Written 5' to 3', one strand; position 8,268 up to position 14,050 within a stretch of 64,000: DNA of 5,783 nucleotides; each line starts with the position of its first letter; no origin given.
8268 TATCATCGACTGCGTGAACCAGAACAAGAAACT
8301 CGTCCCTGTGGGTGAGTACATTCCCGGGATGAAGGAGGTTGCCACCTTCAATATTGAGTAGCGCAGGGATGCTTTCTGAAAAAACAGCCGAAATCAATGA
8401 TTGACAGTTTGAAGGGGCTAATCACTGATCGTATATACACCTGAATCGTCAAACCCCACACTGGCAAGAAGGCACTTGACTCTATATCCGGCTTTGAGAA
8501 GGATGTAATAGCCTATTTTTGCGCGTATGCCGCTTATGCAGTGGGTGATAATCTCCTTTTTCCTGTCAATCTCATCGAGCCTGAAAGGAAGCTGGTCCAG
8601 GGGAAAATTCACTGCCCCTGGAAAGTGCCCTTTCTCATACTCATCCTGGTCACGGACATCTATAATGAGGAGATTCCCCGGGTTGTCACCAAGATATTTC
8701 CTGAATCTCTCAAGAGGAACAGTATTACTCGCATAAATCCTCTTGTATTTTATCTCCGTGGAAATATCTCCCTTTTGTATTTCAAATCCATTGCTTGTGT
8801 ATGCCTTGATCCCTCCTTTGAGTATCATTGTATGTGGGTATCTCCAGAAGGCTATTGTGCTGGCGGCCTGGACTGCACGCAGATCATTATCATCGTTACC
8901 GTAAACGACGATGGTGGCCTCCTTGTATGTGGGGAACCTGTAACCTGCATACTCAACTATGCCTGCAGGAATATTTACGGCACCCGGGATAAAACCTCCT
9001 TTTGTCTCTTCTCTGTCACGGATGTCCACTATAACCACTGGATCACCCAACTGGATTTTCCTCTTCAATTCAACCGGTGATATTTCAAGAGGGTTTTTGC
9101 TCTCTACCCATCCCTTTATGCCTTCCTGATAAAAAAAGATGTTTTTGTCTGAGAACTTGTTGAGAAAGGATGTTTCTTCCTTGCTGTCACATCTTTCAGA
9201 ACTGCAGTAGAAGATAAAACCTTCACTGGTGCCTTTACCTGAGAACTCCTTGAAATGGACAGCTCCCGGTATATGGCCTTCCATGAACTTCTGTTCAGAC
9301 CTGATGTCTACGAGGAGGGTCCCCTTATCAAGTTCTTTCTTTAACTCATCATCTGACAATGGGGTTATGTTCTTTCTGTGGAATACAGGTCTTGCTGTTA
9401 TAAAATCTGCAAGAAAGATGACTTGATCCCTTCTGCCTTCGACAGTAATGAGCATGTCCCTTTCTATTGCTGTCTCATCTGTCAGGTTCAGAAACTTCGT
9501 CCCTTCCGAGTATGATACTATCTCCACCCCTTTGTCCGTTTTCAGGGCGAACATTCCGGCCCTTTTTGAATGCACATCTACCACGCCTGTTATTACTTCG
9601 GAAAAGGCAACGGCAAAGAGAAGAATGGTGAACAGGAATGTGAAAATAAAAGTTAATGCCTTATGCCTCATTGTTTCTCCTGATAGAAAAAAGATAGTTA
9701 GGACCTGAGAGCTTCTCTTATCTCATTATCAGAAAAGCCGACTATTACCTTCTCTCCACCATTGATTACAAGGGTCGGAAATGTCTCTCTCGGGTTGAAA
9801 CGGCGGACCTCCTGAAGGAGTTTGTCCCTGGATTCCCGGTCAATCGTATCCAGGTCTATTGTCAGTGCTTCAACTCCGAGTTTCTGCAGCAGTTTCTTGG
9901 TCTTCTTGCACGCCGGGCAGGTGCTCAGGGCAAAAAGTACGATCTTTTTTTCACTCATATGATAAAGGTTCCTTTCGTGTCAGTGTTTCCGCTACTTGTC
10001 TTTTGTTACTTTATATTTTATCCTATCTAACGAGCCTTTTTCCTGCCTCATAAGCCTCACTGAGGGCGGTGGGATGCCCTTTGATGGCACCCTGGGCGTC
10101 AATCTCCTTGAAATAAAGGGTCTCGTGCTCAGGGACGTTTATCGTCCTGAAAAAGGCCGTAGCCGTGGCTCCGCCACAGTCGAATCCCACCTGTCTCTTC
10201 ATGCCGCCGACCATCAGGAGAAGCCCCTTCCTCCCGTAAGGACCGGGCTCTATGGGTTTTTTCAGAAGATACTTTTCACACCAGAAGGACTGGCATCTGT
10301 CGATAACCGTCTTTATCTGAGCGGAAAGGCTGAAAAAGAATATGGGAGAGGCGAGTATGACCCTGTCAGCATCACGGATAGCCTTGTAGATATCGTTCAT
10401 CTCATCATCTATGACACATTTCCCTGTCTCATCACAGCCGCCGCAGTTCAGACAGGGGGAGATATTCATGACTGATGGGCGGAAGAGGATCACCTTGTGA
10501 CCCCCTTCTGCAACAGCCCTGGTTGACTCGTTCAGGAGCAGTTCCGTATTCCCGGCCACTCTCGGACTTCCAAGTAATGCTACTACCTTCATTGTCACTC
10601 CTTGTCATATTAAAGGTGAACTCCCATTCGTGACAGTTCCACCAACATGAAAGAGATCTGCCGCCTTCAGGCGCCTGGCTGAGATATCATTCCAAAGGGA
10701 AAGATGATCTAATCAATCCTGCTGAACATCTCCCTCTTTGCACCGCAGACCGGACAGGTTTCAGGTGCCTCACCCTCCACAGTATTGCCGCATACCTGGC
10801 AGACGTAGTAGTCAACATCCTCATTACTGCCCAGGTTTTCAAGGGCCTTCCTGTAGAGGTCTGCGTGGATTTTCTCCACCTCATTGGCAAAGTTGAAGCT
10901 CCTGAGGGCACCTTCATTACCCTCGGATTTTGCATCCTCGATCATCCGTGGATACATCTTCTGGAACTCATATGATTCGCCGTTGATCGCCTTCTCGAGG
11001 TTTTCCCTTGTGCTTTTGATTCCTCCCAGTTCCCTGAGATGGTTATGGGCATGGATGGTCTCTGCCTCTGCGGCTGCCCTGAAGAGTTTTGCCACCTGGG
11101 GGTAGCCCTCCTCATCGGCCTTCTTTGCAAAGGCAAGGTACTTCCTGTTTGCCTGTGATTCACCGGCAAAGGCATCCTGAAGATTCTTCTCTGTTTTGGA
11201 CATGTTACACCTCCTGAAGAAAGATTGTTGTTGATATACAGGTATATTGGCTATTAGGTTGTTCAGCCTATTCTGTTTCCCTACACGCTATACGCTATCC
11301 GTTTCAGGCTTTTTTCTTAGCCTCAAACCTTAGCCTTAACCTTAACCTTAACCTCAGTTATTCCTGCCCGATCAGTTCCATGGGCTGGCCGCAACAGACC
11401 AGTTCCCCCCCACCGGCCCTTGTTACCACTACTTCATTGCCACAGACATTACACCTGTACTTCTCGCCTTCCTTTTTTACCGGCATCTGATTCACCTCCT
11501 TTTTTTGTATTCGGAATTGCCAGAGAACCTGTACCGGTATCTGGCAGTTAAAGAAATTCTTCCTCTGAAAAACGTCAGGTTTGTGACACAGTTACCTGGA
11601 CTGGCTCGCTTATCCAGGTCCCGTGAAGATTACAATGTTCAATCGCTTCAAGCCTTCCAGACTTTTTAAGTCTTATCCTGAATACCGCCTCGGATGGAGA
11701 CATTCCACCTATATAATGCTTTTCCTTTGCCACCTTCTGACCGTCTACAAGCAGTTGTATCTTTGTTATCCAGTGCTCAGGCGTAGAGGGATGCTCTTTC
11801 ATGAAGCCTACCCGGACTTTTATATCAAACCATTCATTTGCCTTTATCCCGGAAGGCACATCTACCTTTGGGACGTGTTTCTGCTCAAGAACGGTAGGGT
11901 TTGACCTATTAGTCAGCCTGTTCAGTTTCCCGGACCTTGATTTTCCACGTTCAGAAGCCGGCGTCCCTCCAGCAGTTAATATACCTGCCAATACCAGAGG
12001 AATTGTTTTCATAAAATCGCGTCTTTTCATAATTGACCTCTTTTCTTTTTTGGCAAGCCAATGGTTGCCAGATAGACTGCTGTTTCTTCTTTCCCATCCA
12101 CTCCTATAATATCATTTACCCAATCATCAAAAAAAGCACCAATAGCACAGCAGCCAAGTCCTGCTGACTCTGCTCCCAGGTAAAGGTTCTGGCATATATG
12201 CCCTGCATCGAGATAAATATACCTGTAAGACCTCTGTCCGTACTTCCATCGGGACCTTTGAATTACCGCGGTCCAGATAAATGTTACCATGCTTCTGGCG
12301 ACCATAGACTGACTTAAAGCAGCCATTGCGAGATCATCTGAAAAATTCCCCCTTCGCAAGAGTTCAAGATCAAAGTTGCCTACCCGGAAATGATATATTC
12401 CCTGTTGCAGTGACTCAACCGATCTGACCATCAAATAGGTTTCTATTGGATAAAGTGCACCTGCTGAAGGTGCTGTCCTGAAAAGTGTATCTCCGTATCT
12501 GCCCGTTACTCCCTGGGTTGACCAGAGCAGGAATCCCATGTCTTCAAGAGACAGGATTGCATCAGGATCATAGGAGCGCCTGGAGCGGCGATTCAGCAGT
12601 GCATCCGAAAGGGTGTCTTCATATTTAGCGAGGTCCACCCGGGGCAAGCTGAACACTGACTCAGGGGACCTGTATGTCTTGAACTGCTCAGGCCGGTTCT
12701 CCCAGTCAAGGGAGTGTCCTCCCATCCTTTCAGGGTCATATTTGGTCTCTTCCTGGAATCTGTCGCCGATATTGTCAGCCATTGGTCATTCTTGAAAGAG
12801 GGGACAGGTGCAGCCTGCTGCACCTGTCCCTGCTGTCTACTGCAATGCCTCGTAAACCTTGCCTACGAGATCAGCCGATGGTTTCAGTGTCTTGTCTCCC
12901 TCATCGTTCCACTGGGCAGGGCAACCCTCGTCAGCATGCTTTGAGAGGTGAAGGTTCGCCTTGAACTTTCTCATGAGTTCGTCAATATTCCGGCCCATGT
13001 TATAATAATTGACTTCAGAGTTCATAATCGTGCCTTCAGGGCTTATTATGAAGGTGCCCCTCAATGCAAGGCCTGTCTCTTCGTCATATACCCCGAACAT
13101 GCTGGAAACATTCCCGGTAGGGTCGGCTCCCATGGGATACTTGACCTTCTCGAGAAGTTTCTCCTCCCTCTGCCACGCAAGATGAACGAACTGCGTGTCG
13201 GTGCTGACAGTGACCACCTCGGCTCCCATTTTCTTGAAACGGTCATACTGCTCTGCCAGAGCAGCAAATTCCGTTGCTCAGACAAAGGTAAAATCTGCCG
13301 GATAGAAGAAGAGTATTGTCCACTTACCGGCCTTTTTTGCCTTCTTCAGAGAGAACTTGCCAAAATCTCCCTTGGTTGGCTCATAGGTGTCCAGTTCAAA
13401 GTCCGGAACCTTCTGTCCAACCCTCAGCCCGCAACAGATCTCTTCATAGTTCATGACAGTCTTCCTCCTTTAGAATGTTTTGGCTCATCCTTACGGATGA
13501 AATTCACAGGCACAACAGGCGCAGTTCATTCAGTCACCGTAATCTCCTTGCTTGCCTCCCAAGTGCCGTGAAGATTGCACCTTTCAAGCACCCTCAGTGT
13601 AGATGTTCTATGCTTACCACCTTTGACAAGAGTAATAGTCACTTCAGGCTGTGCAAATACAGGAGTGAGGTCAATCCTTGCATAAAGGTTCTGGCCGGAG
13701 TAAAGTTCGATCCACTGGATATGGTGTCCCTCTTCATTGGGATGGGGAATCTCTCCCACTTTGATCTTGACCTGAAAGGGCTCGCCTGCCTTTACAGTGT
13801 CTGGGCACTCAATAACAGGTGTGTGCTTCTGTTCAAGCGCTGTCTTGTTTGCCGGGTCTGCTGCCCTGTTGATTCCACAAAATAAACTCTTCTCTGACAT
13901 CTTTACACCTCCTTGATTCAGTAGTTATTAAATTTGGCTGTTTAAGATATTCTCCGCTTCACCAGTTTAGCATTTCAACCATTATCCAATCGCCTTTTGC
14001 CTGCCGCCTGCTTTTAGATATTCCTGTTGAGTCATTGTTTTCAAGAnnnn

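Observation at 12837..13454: Peroxiredoxin with TGA at the peroxidatic cysteine plus SECIS-like hairpin: likely selenocysteine Prx hidden as a truncated ORF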

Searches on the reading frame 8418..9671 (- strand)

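Call 10: search_protein_families(library=pfam, proteins=[window:8418-9671:-])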
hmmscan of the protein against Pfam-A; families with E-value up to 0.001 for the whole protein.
window:8418-9671:- (417 aa): 1 family
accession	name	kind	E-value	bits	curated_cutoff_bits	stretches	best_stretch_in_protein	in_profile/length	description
PF00581.25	Rhodanese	-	1.6e-44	151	22.2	3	332-401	12-92/102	Rhodanese-like domain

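Call 34: search_protein_families(library=ncbifam, max_evalue=0.00001, proteins=[window:8418-9671:-])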
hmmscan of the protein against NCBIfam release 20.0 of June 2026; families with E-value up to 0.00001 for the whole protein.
window:8418-9671:- (417 aa): 14 families
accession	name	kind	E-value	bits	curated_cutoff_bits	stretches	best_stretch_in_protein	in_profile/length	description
NF006444.0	PRK08762.1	equivalog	5.2e-26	91.2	449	2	196-311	16-127/387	molybdopterin-synthase adenylyltransferase MoeB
NF005902.0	PRK07878.1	equivalog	1.3e-14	54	647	1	314-397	285-369/392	adenylyltransferase/sulfurtransferase MoeZ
NF008750.0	PRK11784.1-2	equivalog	7.3e-14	51.6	241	0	333-358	15-40/346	tRNA 2-selenouridine(34) synthase MnmH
NF041203.1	rhodanese_LYCAU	equivalog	1.3e-13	50.7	115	0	201-299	27-124/126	rhodanese-related (seleno)protein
NF045694.1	seleno_TsoB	exception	2e-12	46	805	0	321-371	49-97/572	rhodanese/DsbD fusion-like selenoprotein TsoB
NF045521.1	rhoda_near_glyco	subfamily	2.7e-12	46.7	145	0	329-397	27-96/144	rhodanese homology domain-containing protein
NF001195.0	PRK00162.1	equivalog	4e-11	43.2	102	0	335-397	22-84/108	thiosulfate sulfurtransferase GlpE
NF005646.0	PRK07411.1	equivalog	4.1e-11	42.6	633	0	320-397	286-368/390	molybdopterin-synthase adenylyltransferase MoeB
TIGR04568.1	arch_SelU_Nterm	equivalog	6.6e-11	42.4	200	0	168-238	58-130/215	selenouridine synthase SelU-like subunit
TIGR03167.1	tRNA_sel_U_synt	equivalog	2.5e-10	40.3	219.75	0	335-358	4-27/311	tRNA 2-selenouridine(34) synthase MnmH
NF008752.0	PRK11784.1-4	equivalog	3.1e-10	39.4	266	0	336-358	21-43/357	tRNA 2-selenouridine(34) synthase MnmH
NF001133.1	PRK00142.1-1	equivalog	2.9e-07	30.3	170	0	319-396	109-190/229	oxygen-dependent tRNA uridine(34) hydroxylase TrhO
NF007627.0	PRK10287.1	equivalog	1.1e-06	28.8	102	0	337-397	24-86/104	thiosulfate sulfurtransferase PspE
TIGR02981.1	phageshock_pspE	exception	4.5e-06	26.9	126.3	0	336-397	21-84/101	thiosulfate sulfurtransferase PspE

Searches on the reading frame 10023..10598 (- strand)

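Call 10: search_protein_families(library=pfam, proteins=[window:10023-10598:-])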
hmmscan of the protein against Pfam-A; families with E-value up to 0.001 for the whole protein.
window:10023-10598:- (191 aa): 2 families
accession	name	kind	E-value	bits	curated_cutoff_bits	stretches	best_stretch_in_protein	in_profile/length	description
PF03358.20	FMN_red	-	1.1e-21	77.5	24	1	3-116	1-109/152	NADPH-dependent FMN reductase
PF02525.22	Flavodoxin_2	-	8.8e-07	29.3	27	1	3-132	1-135/198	Flavodoxin-like fold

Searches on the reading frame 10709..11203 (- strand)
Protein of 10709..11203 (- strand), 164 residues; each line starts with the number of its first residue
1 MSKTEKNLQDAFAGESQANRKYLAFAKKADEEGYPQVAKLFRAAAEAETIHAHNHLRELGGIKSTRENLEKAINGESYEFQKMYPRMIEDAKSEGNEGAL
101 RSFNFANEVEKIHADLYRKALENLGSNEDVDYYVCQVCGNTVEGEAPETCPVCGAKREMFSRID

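Call 10: search_protein_families(library=pfam, proteins=[window:10709-11203:-])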
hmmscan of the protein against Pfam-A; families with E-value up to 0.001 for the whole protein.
window:10709-11203:- (164 aa): 4 families
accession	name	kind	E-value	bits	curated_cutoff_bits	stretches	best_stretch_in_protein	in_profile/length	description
PF02915.23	Rubrerythrin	-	4.7e-27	95.5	22.8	1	6-120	1-136/137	Rubrerythrin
PF21349.2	RUBY_RBDX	-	2.8e-11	43.1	26.5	1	133-160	1-29/30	Rubrerythrin, rubredoxin-like domain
PF23458.2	DUF7130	-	0.00038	20.7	35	1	132-161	53-84/89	Domain of unknown function (DUF7130)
PF00210.30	Ferritin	-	0.00051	20.4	24.5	1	6-129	2-111/142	Ferritin-like domain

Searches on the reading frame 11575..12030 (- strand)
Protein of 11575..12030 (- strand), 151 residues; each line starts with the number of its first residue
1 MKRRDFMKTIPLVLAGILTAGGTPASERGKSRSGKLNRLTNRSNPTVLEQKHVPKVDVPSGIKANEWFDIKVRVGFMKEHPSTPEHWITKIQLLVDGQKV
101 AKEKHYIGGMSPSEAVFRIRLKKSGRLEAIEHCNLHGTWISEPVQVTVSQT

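Call 10: search_protein_families(library=pfam, proteins=[window:11575-12030:-])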
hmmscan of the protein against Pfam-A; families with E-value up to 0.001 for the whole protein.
window:11575-12030:- (151 aa): 1 family
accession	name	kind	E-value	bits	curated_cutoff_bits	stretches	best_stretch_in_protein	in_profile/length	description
PF01880.24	Desulfoferrodox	-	1.6e-22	80.3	22.2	1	48-140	5-96/98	Desulfoferrodoxin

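Call 34: search_protein_families(library=ncbifam, max_evalue=0.00001, proteins=[window:11575-12030:-])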
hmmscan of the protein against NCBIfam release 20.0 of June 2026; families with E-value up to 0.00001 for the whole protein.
window:11575-12030:- (151 aa): 2 families
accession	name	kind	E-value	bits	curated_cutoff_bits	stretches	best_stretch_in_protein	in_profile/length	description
TIGR00332.1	neela_ferrous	domain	1e-12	48.4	61.9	1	49-142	7-101/107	desulfoferrodoxin ferrous iron-binding domain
TIGR00320.1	dfx_rbo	equivalog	3e-08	33.9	146.9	1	48-141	45-124/125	desulfoferrodoxin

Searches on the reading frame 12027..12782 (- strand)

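Call 10: search_protein_families(library=pfam, proteins=[window:12027-12782:-])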
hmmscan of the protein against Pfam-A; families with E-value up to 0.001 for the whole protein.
window:12027-12782:- (251 aa): 1 family
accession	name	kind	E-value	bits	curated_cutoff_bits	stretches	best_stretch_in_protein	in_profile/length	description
PF00881.29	Nitroreductase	-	2.7e-26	93.2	23.5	1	63-242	2-166/167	Nitroreductase family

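Call 34: search_protein_families(library=ncbifam, max_evalue=0.00001, proteins=[window:12027-12782:-])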
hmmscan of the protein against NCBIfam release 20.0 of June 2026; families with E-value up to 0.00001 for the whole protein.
window:12027-12782:- (251 aa): 2 families
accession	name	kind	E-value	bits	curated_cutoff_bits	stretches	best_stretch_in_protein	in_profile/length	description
TIGR03605.1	antibiot_sagB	domain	6.9e-40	136.4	78.4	1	79-242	2-172/173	SagB family peptide dehydrogenase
TIGR04511.1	SagB_rel_DH_2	exception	2.8e-33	115.5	240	1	42-243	162-368/380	putative peptide maturation dehydrogenase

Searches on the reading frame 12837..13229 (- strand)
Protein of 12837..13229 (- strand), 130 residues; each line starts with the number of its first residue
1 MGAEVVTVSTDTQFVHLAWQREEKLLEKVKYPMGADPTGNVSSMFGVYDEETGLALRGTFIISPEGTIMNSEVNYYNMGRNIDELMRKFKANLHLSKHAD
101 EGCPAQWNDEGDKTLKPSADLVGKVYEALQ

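Call 38: find_encoding_contigs(protein=window:12837-13229:-, flank=10000, max_places=6)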
Protein window:12837-13229:- (130 aa): 10 contigs read that carry it; 3 places shown.
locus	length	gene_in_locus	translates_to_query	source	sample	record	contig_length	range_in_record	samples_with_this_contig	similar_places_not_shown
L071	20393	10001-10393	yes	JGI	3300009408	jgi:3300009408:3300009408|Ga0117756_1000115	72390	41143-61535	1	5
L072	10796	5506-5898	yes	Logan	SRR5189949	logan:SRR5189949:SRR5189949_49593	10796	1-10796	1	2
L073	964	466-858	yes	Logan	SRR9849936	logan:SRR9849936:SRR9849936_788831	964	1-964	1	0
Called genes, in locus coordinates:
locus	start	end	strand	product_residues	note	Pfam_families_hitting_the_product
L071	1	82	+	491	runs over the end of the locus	PF17650:RACo_linker, PF17651:Raco_middle, PF14574:RACo_C_ter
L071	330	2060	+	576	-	-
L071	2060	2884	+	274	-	PF00288:GHMP_kinases_N, PF08544:GHMP_kinases_C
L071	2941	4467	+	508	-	PF08668:HDOD, PF00990:GGDEF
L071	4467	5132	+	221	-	PF02390:Methyltransf_4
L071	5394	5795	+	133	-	PF01475:FUR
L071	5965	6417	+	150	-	-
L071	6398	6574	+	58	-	-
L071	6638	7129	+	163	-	PF02915:Rubrerythrin, PF09537:DUF2383 (weak), PF13668:Ferritin_2 (faint)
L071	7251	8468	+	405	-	PF19583:ODP, PF00258:Flavodoxin_1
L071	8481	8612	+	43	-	PF00301:Rubredoxin, PF21349:RUBY_RBDX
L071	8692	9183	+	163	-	PF00301:Rubredoxin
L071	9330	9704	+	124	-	PF01880:Desulfoferrodox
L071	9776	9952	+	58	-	PF00578:AhpC-TSA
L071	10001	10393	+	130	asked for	PF00578:AhpC-TSA, PF08534:Redoxin (weak)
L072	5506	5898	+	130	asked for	PF00578:AhpC-TSA, PF08534:Redoxin (weak)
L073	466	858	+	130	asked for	PF00578:AhpC-TSA, PF08534:Redoxin (weak)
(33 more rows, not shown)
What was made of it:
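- The window matches a 72-kb metagenome contig (call 38), so Sec machinery in the same cell is unverified. Gene callers treat the locus as two fragments (call 38). The identical 130-aa downstream product is called on 10 contigs from several samples and assemblers (call 38).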

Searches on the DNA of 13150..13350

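Call 39: search_rna_families(source=window, start=13150, end=13350, threshold=evalue, max_evalue=10, show_alignments=3)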
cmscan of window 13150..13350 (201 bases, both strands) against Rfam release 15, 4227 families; matches with E-value up to 10: 2.
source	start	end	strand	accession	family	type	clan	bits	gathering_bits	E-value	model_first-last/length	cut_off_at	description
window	13258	13350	-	RF04214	MIR7526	Gene; miRNA;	-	14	110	3.4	21-113/113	5'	MIR7526 microRNA precursor family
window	13250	13294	-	RF02475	GlsR6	Gene; snRNA; snoRNA; CD-box;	-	9.4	75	6.9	1-59/59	no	Small nucleolar RNA GlsR6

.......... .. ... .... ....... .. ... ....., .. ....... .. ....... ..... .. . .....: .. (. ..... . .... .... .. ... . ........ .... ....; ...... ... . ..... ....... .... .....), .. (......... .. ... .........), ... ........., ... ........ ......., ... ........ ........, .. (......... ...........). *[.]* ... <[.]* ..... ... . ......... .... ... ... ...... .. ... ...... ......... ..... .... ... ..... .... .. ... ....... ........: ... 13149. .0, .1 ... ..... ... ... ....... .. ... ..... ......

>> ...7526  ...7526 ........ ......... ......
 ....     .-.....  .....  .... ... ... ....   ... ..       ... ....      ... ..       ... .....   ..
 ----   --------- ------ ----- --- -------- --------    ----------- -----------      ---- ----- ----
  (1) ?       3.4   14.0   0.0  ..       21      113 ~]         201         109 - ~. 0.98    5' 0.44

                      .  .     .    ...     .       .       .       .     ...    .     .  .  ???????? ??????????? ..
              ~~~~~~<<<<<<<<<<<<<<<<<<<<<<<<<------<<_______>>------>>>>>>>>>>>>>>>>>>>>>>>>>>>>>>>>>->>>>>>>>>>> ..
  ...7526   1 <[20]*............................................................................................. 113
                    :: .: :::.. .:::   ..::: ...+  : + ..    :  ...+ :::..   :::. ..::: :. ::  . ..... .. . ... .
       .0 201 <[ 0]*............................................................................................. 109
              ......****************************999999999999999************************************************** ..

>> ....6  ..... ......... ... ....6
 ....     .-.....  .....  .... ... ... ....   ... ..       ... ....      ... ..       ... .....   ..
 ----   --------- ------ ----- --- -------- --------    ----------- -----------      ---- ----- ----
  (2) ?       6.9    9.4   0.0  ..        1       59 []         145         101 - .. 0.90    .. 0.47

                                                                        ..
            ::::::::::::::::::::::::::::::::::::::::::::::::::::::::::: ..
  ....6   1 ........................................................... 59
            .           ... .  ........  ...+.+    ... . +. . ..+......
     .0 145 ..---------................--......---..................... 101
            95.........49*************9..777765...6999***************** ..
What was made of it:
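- On Bacterial selenoprotein: Only chance hits at E 3.4 and 6.9 to unrelated families (call 39).
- Closest known: Bacterial SECIS consensus. Different: No Rfam SECIS covariance model detects it (call 39).
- No Rfam SECIS family matches, even at E <= 10 (call 39).
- Tried and rejected: The permissive search of 13150..13350 gave only chance hits to a miRNA and a snoRNA family (call 39).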

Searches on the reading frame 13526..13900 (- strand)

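Call 10: search_protein_families(library=pfam, proteins=[window:13526-13900:-])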
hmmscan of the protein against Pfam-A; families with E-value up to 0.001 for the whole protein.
window:13526-13900:- (124 aa): 1 family
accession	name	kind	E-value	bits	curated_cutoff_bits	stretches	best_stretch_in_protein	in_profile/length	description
PF01880.24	Desulfoferrodox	-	3.9e-32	111.1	22.2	1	19-116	2-97/98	Desulfoferrodoxin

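Call 34: search_protein_families(library=ncbifam, max_evalue=0.00001, proteins=[window:13526-13900:-])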
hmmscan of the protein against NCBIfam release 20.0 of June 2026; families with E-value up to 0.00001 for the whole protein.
window:13526-13900:- (124 aa): 2 families
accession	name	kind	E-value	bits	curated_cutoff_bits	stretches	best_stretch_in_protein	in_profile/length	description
TIGR00332.1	neela_ferrous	domain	8.1e-27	93.7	61.9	1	23-121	7-105/107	desulfoferrodoxin ferrous iron-binding domain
TIGR00320.1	dfx_rbo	equivalog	3.7e-14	53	146.9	1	23-116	46-124/125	desulfoferrodoxin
